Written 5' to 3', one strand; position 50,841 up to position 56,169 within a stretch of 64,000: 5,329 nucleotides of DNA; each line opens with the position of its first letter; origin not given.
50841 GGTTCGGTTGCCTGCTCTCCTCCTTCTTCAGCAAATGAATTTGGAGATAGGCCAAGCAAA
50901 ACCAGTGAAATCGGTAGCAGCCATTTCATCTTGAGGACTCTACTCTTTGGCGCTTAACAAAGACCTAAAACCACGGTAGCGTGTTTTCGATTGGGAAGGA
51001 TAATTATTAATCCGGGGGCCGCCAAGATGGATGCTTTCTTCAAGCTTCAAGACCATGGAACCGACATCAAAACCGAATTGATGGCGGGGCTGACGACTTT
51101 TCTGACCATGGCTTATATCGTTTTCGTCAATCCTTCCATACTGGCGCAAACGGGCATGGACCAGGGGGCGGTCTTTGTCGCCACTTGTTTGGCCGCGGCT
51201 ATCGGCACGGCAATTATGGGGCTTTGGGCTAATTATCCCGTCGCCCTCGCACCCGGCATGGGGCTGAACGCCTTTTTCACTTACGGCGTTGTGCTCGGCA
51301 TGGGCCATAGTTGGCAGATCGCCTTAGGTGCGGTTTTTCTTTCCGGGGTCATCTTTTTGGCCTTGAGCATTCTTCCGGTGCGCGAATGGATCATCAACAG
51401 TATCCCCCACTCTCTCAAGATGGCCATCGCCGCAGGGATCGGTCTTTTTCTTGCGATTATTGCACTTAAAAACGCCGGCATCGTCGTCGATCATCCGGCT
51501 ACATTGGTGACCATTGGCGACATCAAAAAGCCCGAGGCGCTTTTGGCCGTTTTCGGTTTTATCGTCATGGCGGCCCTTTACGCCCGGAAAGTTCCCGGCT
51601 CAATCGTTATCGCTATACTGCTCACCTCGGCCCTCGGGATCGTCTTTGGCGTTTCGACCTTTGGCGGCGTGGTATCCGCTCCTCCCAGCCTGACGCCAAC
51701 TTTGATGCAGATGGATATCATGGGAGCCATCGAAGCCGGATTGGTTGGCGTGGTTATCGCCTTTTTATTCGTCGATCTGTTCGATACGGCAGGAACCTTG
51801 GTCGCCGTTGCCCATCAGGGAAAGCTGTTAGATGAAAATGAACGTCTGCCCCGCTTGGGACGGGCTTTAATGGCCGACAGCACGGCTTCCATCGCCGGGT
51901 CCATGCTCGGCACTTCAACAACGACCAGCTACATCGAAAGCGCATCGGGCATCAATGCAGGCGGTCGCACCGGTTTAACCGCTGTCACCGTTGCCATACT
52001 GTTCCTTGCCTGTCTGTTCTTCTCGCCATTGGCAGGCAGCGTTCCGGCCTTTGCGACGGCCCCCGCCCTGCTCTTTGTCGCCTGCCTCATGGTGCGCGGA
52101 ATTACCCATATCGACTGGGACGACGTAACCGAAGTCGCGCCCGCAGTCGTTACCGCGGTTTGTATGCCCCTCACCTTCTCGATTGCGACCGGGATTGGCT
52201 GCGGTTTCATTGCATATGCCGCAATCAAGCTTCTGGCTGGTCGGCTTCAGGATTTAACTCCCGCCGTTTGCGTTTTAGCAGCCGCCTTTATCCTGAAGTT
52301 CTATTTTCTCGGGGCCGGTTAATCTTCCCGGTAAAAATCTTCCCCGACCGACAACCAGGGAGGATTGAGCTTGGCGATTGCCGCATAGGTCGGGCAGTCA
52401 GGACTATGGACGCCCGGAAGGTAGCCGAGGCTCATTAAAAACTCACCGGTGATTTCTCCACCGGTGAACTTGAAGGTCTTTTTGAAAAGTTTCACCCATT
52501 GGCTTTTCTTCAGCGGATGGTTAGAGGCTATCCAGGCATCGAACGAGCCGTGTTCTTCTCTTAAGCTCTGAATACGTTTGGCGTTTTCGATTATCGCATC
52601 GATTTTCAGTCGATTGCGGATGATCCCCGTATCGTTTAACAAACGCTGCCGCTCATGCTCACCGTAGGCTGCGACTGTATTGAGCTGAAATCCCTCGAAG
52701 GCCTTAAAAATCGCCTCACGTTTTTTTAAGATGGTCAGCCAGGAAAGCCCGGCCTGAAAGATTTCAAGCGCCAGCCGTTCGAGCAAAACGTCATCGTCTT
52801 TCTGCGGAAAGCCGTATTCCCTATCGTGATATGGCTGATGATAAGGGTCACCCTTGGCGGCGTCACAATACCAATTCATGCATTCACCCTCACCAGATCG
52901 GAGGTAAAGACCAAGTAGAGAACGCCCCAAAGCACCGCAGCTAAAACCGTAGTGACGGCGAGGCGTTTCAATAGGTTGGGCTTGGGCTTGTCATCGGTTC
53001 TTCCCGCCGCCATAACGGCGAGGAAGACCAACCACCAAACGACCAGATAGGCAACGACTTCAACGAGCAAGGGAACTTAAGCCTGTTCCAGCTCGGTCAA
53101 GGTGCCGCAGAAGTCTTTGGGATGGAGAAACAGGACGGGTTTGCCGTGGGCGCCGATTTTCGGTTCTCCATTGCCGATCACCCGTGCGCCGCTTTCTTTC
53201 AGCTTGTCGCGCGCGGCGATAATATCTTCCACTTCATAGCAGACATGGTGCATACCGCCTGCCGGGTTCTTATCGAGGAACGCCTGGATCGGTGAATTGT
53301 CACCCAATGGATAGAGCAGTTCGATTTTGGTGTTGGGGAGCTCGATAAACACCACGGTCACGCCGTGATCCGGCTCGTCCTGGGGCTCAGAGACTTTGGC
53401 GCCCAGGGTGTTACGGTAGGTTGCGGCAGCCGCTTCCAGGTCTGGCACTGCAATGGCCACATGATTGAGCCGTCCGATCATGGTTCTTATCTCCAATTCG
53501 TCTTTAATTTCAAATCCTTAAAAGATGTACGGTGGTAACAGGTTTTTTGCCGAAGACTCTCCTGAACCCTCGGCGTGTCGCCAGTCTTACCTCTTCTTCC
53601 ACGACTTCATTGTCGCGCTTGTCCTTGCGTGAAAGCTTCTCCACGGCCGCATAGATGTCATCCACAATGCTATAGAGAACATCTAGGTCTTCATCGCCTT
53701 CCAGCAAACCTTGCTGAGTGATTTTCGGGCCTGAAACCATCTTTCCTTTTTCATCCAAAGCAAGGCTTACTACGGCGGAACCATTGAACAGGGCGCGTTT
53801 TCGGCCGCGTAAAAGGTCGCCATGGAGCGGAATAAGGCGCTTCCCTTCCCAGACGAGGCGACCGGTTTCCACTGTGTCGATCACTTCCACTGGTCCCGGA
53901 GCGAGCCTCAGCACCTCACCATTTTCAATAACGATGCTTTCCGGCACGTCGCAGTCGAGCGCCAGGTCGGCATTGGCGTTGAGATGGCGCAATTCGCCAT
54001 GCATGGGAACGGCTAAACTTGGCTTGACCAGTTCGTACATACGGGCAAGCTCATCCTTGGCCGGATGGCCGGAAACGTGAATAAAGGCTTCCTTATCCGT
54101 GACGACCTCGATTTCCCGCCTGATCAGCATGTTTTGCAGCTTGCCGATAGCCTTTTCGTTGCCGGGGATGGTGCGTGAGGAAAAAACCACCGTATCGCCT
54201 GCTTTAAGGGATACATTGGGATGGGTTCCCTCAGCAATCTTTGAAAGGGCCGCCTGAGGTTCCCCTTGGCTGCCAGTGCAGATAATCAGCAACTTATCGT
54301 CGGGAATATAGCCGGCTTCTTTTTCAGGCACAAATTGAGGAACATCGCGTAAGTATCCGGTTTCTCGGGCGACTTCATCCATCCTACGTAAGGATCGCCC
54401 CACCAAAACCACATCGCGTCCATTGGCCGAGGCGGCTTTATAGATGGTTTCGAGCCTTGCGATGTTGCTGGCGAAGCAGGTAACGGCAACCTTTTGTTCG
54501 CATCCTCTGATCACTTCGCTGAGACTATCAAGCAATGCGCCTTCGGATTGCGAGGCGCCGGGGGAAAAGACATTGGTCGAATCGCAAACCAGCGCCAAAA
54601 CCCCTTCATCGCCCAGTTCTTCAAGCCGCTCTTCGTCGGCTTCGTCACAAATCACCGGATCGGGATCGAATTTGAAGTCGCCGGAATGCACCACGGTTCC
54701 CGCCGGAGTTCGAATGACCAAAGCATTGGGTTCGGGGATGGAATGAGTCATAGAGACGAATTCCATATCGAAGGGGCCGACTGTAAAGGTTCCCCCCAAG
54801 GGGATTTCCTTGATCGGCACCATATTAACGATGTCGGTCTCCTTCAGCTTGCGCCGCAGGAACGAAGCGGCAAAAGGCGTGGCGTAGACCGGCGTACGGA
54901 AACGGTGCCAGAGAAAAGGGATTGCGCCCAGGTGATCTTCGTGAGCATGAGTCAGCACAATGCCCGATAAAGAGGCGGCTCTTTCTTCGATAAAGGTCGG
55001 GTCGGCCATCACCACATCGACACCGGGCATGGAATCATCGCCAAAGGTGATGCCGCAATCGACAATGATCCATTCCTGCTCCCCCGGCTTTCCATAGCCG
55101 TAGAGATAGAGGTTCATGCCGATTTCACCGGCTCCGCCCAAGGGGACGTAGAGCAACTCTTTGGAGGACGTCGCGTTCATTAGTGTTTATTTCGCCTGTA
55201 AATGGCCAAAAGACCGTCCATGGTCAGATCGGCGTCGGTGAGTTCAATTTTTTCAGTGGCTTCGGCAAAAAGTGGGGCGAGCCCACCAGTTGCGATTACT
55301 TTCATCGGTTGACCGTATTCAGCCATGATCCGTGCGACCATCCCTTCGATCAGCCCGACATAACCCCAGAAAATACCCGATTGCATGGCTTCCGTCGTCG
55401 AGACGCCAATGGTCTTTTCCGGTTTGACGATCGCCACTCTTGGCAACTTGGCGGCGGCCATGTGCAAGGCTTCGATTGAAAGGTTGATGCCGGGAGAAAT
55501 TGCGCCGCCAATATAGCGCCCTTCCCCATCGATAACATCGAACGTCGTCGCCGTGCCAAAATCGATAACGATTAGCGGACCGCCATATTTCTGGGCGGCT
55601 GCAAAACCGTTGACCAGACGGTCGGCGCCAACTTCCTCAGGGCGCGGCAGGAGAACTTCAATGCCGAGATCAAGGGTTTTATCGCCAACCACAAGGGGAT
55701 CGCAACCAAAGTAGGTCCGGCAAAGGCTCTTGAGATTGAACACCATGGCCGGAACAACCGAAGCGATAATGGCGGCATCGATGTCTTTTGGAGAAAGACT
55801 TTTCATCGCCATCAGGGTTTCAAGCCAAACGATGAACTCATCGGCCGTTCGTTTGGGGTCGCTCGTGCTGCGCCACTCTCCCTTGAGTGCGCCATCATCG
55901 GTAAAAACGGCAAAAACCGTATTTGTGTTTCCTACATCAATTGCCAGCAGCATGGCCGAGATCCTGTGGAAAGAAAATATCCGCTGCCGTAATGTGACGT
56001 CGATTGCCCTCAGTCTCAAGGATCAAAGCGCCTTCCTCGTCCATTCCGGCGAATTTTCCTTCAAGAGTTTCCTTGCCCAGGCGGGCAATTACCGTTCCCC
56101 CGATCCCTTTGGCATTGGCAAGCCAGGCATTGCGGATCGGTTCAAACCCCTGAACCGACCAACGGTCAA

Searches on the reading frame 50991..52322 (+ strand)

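Call 26: search_protein_families(library=pfam, proteins=[window:50991-52322:+], max_evalue=0.001)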
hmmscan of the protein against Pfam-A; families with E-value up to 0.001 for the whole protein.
window:50991-52322:+ (443 aa): 1 family
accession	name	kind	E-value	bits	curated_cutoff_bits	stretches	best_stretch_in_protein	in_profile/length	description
PF00860.26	Xan_ur_permease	-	1.4e-53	182.4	27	1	29-402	3-387/389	Permease family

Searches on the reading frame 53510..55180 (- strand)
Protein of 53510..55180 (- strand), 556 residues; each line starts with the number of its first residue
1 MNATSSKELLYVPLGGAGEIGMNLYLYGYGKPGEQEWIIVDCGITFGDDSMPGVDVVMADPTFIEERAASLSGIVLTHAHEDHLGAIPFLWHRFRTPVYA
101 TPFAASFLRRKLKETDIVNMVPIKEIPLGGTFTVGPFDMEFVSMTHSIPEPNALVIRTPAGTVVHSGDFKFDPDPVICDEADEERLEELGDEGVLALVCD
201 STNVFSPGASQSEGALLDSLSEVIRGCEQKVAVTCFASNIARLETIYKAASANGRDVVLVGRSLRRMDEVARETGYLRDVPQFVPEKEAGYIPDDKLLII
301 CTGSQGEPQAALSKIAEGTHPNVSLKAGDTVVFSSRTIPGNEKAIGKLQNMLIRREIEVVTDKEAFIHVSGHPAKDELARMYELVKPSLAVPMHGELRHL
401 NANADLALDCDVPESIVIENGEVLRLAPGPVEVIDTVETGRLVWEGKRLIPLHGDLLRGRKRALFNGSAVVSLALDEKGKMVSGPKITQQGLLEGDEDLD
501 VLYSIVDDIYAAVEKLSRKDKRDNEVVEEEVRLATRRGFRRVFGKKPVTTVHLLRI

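Call 26: search_protein_families(library=pfam, proteins=[window:53510-55180:-], max_evalue=0.001)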
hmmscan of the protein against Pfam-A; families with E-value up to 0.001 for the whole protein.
window:53510-55180:- (556 aa): 5 families
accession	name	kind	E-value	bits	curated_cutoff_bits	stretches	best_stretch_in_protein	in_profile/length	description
PF22505.1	RNase_J_b_CASP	-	9.2e-40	135.8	27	1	229-352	2-126/126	Ribonuclease J, beta-CASP domain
PF12706.13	Lactamase_B_2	-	2.2e-14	54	27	1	37-173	2-147/200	Beta-lactamase superfamily domain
PF00753.33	Lactamase_B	-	5.2e-14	53.1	22.7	1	25-180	9-161/196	Metallo-beta-lactamase superfamily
PF17770.6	RNase_J_C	-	9.7e-11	43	23.8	1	457-556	2-102/102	Ribonuclease J C-terminal domain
PF07521.17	RMMBL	-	1.3e-07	31.9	21.6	1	357-407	2-52/63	Zn-dependent metallo-hydrolase RNA specificity domain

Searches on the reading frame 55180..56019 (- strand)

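Call 43: search_protein_families(library=pfam, proteins=[window:55180-56019:-], max_evalue=0.001)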
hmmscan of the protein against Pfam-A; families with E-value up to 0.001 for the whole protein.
window:55180-56019:- (279 aa): 1 family
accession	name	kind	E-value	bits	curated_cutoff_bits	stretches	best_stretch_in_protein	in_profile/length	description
PF03309.20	Pan_kinase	-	3.3e-74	249.6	24.7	1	24-230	1-205/205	Type III pantothenate kinase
